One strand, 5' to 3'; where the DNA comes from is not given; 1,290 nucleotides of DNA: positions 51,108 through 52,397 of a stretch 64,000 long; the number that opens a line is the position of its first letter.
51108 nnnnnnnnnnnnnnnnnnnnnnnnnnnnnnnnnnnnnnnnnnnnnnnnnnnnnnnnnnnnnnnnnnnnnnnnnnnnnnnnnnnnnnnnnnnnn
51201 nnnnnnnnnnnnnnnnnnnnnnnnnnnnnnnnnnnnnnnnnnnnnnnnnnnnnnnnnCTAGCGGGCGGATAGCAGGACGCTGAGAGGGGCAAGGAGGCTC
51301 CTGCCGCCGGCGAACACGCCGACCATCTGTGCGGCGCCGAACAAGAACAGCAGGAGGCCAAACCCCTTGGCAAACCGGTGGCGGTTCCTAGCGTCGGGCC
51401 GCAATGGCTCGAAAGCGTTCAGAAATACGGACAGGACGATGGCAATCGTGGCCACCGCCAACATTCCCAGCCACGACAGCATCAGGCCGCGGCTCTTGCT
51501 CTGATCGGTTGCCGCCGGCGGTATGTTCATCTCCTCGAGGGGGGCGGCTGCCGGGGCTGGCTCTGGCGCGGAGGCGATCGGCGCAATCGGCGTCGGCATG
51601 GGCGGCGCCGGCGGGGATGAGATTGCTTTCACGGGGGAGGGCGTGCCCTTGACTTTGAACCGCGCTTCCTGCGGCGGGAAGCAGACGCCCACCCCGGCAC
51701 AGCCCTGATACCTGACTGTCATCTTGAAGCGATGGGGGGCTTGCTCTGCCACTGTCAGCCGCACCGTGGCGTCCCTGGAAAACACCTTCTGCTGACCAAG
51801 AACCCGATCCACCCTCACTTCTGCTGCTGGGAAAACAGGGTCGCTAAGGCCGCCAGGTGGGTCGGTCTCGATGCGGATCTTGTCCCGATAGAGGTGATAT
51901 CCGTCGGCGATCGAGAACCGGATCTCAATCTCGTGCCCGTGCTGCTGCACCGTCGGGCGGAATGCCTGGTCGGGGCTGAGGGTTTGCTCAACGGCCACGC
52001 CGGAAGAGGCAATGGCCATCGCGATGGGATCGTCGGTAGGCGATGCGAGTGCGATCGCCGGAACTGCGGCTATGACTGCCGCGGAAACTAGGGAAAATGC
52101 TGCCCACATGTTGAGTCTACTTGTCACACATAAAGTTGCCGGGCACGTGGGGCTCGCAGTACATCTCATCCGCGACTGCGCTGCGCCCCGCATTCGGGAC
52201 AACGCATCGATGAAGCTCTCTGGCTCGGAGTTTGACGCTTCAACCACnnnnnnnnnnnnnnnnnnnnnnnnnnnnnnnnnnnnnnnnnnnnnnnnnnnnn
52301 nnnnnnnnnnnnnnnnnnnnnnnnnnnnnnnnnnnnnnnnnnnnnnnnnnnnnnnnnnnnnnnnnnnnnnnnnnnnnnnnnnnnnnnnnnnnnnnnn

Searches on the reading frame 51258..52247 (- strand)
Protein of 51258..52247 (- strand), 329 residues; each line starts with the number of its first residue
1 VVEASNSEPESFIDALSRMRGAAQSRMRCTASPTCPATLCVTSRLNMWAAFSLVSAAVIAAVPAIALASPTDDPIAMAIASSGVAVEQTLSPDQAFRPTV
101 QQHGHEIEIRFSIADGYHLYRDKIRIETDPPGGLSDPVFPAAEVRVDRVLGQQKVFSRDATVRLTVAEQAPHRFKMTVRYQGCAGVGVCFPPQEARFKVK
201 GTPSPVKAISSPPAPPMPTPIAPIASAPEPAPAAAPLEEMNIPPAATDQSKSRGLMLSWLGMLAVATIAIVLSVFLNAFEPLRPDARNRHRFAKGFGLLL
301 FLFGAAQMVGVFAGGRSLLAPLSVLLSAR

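Call 81: search_protein_families(library=pfam, proteins=[window:51258-52247:-], max_evalue=0.001)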
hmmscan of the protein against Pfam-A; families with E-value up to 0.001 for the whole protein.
window:51258-52247:- (329 aa): 1 family
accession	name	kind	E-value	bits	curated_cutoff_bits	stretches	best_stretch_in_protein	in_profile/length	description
PF11412.14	DsbD_N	-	3.3e-27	95.3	25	1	88-199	3-117/119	Thiol:disulfide interchange protein DsbD, N-terminal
